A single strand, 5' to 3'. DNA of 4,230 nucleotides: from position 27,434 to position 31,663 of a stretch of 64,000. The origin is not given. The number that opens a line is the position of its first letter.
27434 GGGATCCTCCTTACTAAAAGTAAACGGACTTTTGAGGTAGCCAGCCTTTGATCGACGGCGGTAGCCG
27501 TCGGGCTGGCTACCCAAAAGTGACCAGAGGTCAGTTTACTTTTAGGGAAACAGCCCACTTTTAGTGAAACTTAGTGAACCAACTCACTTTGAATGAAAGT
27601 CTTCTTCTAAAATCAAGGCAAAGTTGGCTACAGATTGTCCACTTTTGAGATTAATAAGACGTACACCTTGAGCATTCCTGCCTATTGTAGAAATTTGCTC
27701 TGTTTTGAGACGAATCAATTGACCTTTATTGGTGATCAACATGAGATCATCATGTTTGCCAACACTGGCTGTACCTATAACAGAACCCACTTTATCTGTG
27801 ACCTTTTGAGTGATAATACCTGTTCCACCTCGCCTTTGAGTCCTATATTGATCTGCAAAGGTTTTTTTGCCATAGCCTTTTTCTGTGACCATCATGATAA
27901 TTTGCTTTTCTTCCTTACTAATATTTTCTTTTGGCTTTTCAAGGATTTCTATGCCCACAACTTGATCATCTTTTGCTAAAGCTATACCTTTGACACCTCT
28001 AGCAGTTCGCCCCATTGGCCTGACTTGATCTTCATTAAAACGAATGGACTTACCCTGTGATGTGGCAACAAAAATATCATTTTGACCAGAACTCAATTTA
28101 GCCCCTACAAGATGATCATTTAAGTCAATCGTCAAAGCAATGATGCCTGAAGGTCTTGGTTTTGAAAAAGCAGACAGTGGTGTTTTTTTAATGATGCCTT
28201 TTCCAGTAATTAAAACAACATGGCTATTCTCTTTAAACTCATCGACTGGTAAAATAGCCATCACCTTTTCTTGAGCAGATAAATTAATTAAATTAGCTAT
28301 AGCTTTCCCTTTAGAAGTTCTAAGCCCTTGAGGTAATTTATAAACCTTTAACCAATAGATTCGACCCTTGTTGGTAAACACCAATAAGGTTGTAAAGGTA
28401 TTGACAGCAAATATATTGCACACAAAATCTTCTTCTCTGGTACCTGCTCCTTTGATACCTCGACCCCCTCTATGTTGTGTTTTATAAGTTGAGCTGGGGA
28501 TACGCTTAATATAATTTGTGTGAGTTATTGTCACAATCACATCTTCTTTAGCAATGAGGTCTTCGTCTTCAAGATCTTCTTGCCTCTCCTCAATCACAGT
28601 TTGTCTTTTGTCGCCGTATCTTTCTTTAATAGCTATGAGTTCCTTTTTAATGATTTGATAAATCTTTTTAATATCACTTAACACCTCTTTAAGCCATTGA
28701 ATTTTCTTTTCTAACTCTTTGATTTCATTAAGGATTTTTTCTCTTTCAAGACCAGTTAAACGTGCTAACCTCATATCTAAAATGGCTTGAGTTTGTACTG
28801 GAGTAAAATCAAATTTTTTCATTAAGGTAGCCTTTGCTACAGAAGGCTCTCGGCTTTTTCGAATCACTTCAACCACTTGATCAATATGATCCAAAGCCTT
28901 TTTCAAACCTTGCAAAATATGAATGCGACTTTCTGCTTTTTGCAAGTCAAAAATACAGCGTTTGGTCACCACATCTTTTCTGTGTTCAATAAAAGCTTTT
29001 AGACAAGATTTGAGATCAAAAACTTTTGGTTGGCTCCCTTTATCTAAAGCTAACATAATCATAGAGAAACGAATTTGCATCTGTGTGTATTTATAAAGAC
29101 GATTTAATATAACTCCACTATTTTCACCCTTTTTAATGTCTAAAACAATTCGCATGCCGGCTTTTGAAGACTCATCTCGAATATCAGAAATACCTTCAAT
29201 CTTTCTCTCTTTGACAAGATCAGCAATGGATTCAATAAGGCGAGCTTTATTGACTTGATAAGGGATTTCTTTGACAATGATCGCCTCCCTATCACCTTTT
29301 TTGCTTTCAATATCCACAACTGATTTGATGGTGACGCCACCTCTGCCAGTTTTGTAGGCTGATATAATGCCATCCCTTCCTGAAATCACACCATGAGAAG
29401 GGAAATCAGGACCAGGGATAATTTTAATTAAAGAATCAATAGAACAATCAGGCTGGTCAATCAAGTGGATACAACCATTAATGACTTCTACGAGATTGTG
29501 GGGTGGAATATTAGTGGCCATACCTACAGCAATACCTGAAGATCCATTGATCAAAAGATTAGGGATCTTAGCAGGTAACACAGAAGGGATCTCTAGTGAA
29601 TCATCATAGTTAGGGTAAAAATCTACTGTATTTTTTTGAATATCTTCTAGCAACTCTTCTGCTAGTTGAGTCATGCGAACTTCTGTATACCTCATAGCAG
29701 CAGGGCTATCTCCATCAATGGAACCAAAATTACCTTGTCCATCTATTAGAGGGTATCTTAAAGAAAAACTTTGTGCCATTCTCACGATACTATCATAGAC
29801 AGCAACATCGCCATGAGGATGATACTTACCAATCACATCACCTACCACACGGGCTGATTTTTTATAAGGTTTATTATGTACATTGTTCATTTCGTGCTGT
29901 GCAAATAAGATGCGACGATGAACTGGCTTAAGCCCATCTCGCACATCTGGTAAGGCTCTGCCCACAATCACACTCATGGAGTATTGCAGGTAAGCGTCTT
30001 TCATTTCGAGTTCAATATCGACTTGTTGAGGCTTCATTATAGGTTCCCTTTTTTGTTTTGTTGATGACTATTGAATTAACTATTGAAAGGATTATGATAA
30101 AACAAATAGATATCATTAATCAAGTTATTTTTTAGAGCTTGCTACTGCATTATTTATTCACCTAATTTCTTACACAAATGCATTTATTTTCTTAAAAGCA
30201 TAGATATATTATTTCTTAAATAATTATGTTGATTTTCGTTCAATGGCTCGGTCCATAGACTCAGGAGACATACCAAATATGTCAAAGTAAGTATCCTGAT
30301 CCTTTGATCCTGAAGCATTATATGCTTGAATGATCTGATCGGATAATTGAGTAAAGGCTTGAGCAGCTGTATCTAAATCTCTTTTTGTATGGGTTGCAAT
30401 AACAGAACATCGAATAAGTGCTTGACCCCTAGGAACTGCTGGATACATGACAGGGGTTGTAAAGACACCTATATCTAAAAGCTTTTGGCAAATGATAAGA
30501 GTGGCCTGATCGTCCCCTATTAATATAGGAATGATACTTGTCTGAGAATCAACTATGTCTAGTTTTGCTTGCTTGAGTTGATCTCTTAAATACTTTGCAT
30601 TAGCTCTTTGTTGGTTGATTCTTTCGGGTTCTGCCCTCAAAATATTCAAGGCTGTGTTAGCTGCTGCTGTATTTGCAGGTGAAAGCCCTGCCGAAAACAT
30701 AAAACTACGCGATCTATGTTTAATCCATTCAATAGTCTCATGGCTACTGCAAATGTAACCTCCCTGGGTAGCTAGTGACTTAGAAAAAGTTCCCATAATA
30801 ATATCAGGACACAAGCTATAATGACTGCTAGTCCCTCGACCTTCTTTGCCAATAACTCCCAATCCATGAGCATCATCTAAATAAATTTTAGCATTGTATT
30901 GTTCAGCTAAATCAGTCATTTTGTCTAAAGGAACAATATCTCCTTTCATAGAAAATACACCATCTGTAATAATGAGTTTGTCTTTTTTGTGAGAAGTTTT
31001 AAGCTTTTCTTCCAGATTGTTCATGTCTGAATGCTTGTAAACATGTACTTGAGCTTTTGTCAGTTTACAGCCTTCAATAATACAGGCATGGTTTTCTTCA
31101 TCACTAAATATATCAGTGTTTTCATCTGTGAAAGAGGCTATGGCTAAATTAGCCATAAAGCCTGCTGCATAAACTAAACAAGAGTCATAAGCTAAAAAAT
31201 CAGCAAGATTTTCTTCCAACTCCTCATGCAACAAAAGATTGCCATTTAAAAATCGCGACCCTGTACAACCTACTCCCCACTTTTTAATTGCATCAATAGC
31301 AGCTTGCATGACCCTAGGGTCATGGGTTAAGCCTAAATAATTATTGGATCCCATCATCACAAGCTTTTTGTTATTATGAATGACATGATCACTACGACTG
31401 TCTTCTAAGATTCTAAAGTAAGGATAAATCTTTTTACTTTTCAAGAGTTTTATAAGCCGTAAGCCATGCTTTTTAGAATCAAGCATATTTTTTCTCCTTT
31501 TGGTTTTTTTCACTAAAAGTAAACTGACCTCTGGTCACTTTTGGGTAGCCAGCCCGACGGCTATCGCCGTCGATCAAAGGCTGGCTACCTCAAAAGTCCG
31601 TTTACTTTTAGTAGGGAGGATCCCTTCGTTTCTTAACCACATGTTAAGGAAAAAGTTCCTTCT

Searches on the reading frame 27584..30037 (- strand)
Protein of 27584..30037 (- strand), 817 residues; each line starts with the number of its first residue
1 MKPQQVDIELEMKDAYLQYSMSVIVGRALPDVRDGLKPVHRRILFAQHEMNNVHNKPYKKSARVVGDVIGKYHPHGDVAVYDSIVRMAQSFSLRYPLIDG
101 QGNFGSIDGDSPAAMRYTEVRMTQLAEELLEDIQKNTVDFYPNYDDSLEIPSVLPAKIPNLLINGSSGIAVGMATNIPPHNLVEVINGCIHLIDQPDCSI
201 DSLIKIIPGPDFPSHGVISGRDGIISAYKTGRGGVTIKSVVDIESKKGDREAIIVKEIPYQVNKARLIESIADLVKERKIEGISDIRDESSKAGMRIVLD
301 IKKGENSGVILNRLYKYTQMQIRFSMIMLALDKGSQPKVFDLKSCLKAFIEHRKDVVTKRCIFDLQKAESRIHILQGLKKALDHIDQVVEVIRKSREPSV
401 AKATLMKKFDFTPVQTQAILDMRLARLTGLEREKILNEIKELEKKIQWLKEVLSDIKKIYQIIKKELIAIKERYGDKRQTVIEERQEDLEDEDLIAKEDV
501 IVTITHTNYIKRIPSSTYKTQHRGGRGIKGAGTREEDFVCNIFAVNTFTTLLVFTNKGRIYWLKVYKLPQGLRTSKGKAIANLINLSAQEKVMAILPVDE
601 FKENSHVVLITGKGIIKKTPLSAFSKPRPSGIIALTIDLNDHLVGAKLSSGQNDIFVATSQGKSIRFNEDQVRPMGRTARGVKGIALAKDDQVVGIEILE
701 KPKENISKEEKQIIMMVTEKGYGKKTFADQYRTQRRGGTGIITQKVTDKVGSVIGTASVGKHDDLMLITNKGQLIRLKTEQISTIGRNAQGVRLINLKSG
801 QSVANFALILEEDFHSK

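Call 9: search_protein_families(library=pfam, proteins=[window:27584-30037:-])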
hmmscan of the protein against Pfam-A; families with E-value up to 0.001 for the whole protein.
window:27584-30037:- (817 aa): 2 families
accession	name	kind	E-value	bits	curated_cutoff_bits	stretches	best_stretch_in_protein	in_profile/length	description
PF00521.26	DNA_topoisoIV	-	3.2e-166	553.9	31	1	27-467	1-431/432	DNA gyrase/topoisomerase IV, subunit A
PF03989.18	DNA_gyraseA_C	-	8.2e-68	224.1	27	6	654-698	2-46/48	DNA gyrase C-terminal domain, beta-propeller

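Call 10: find_encoding_contigs(protein=window:27584-30037:-, flank=1000, max_places=4)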
Protein window:27584-30037:- (817 aa): 2 contigs read that carry it; 1 place shown.
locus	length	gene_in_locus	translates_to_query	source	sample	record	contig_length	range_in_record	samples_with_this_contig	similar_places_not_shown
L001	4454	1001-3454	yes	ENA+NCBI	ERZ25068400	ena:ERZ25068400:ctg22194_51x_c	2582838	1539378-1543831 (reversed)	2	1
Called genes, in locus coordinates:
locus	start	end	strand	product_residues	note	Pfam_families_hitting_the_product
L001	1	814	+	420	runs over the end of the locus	PF00155:Aminotran_1_2, PF01212:Beta_elim_lyase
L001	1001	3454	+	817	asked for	PF00521:DNA_topoisoIV, PF03989:DNA_gyraseA_C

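Call 25: find_homologous_proteins(query=window:27584-30037:-, max_evalue=1e-100)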
Query window:27584-30037:- (817 aa): 8000 proteins with E <= 1e-100 among 8000 candidates; the best 120 are listed.
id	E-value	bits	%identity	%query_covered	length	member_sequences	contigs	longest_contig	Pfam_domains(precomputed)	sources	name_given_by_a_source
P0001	0.0e+0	1798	100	100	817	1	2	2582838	PF00521.27,PF03989.19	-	-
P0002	0.0e+0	1504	83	100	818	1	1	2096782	PF00521.27,PF03989.19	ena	-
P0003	0.0e+0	1492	83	100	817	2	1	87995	PF00521.27,PF03989.19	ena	-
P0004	0.0e+0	1492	83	99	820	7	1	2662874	PF00521.27,PF03989.19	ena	-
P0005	0.0e+0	1491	81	99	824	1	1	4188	PF00521.27,PF03989.19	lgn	-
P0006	0.0e+0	1487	82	99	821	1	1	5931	PF00521.27,PF03989.19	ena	-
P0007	0.0e+0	1464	80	99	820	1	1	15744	PF00521.27,PF03989.19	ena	-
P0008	0.0e+0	1306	73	99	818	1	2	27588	PF00521.27,PF03989.19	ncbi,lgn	-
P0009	0.0e+0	1287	71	99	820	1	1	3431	PF00521.27,PF03989.19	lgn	-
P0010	0.0e+0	1236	68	99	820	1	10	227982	PF00521.27,PF03989.19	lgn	-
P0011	0.0e+0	1232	68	99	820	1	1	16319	PF00521.27,PF03989.19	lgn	-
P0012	0.0e+0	1227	68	99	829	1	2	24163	PF00521.27,PF03989.19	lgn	-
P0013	0.0e+0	1227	68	99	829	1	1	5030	PF00521.27,PF03989.19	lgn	-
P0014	0.0e+0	1227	68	99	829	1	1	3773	PF00521.27,PF03989.19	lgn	-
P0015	0.0e+0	1226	68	99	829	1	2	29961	PF00521.27,PF03989.19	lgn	-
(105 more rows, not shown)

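Call 26: find_encoding_contigs(protein=P0002, flank=10000, max_places=2)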
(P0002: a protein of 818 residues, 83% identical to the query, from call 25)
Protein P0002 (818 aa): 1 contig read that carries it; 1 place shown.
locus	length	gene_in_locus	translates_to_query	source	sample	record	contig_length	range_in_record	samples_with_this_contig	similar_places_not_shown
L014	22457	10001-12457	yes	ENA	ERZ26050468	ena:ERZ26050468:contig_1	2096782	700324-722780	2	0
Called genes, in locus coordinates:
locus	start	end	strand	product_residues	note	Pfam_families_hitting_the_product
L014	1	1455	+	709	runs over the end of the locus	PF18072:FGAR-AT_linker, PF00586:AIRS, PF02769:AIRS_C, PF00586:AIRS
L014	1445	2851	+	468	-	PF13230:GATase_4 (weak), PF13522:GATase_6, PF13537:GATase_7, PF00156:Pribosyltran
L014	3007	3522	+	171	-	PF01257:2Fe-2S_thioredx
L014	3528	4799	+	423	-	PF01512:Complex1_51K, PF10531:SLBB, PF22461:SLBB_2 (weak), PF10589:NADH_4Fe-4S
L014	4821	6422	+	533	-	PF00383:dCMP_cyt_deam_1, PF14437:MafB19-deam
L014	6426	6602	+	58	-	-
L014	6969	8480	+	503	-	PF13510:Fer2_4, PF10588:NADH-G_4Fe-4S_3, PF22117:Fer4_Nqo3, PF04879:Molybdop_Fe4S4 (weak)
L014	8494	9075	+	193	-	-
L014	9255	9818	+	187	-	PF13183:Fer4_8 (faint), PF14697:Fer4_21 (faint), PF12797:Fer4_2 (faint), PF12837:Fer4_6 (faint), PF12838:Fer4_7, PF13187:Fer4_9 (weak), PF13484:Fer4_16 (faint), PF00037:Fer4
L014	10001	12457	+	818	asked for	PF00521:DNA_topoisoIV, PF03989:DNA_gyraseA_C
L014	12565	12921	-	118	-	PF05164:ZapA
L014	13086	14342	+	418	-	PF02844:GARS_N, PF01071:GARS_A, PF02222:ATP-grasp, PF02843:GARS_C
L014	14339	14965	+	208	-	PF01300:Sua5_yciO_yrdC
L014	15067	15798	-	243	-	-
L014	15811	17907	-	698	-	-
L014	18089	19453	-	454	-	PF01966:HD, PF13286:HD_assoc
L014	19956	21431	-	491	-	PF00478:IMPDH, PF03060:NMO (faint), PF00571:CBS, PF01070:FMN_dh (weak)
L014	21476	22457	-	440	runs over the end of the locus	PF00919:UPF0004, PF04055:Radical_SAM, PF01938:TRAM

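Call 27: find_encoding_contigs(protein=P0004, flank=10000, max_places=2)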
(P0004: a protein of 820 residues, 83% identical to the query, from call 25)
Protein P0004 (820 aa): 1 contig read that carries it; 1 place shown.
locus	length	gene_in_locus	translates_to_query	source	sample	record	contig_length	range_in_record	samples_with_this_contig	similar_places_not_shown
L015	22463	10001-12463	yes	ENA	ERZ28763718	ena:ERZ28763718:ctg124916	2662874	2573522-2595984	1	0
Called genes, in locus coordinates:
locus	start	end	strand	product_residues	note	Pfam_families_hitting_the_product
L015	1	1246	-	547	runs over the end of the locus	PF14849:YidC_periplas, PF02096:60KD_IMP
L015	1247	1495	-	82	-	PF01809:YidD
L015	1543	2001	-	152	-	PF00825:Ribonuclease_P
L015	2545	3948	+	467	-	PF00308:Bac_DnaA, PF01637:ATPase_2 (weak), PF00004:AAA (weak), PF08299:Bac_DnaA_C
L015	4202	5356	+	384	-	PF00712:DNA_pol3_beta, PF02767:DNA_pol3_beta_2, PF02768:DNA_pol3_beta_3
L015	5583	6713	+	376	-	PF02463:SMC_N, PF11398:DUF2813 (weak), PF13175:AAA_15 (weak), PF13476:AAA_23 (weak), PF00005:ABC_tran (faint)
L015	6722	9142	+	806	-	PF02518:HATPase_c, PF13589:HATPase_c_3 (weak), PF00204:DNA_gyraseB, PF01751:Toprim, PF21249:GyrB_hook (weak), PF18053:GyrB_insert, PF00986:DNA_gyraseB_C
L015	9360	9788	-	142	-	-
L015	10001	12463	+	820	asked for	PF00521:DNA_topoisoIV, PF03989:DNA_gyraseA_C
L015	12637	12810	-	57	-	-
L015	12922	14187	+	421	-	PF13173:AAA_14, PF13635:DUF4143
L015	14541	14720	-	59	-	-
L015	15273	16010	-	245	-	-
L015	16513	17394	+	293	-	PF12895:ANAPC3 (faint), PF13424:TPR_12 (faint), PF07719:TPR_2 (faint), PF13174:TPR_6 (faint), PF13181:TPR_8 (faint), PF13428:TPR_14 (faint), PF13432:TPR_16 (faint), PF25062:ARM_TT21_N (weak)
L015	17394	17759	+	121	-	-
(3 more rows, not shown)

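Call 28: find_encoding_contigs(protein=P0008, flank=10000, max_places=2)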
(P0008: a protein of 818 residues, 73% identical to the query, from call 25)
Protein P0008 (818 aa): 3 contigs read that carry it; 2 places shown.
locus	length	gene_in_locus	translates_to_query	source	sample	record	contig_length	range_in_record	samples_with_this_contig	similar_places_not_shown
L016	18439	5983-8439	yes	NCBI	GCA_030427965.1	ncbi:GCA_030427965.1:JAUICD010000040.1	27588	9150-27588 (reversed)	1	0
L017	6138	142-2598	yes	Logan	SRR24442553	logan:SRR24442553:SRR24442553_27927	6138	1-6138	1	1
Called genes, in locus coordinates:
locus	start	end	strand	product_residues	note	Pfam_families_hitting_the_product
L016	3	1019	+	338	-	?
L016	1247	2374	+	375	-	PF00712:DNA_pol3_beta, PF02767:DNA_pol3_beta_2, PF02768:DNA_pol3_beta_3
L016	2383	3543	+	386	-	PF02463:SMC_N, PF13175:AAA_15 (weak), PF13476:AAA_23, PF13304:AAA_21 (faint)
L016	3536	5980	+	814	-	PF02518:HATPase_c, PF13589:HATPase_c_3 (faint), PF00204:DNA_gyraseB, PF01751:Toprim, PF21249:GyrB_hook (weak), PF18053:GyrB_insert (weak), PF00986:DNA_gyraseB_C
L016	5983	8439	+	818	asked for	PF00521:DNA_topoisoIV, PF03989:DNA_gyraseA_C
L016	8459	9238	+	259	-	PF00515:TPR_1 (faint), PF07719:TPR_2 (faint), PF13174:TPR_6 (faint), PF13181:TPR_8 (faint), PF13428:TPR_14 (faint), PF13432:TPR_16 (faint), PF14559:TPR_19 (faint), PF25058:ARM_TT21 (weak)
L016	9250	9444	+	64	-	-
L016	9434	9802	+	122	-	-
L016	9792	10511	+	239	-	PF00119:ATP-synt_A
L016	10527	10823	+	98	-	PF00137:ATP-synt_C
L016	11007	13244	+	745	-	-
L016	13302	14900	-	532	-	PF00082:Peptidase_S8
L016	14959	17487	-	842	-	PF02463:SMC_N (faint), PF13175:AAA_15 (faint), PF13191:AAA_16 (faint), PF13304:AAA_21 (faint), PF13481:AAA_25 (faint), PF13555:AAA_29 (faint), PF17760:UvrA_inter, PF00005:ABC_tran, +1 more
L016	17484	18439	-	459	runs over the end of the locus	PF02878:PGM_PMM_I, PF02879:PGM_PMM_II, PF02880:PGM_PMM_III, PF00408:PGM_PMM_IV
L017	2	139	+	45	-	?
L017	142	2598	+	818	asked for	PF00521:DNA_topoisoIV, PF03989:DNA_gyraseA_C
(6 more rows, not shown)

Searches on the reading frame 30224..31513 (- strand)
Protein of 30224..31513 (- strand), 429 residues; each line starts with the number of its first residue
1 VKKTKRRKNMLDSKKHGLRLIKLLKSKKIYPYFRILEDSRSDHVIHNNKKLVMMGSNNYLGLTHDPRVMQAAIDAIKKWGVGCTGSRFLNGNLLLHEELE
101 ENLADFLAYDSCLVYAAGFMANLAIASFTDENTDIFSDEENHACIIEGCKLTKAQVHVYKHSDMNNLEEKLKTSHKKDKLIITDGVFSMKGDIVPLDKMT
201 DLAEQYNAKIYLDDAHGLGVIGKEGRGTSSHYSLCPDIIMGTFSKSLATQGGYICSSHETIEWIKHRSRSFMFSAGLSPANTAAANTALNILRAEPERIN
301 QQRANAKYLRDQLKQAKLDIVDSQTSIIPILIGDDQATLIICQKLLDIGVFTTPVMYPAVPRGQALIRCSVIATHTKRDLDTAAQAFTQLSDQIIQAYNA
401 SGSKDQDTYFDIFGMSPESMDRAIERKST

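Call 24: search_protein_families(library=pfam, proteins=[window:30224-31513:-], max_evalue=0.01)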
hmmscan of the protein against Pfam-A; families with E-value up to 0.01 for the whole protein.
window:30224-31513:- (429 aa): 2 families
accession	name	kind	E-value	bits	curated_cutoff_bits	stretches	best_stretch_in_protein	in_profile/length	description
PF00155.27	Aminotran_1_2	-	1e-53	183.3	19.7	1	50-387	2-361/361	Aminotransferase class I and II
PF01212.27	Beta_elim_lyase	-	3.6e-08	33.5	27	1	98-324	36-276/288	Beta-eliminating lyase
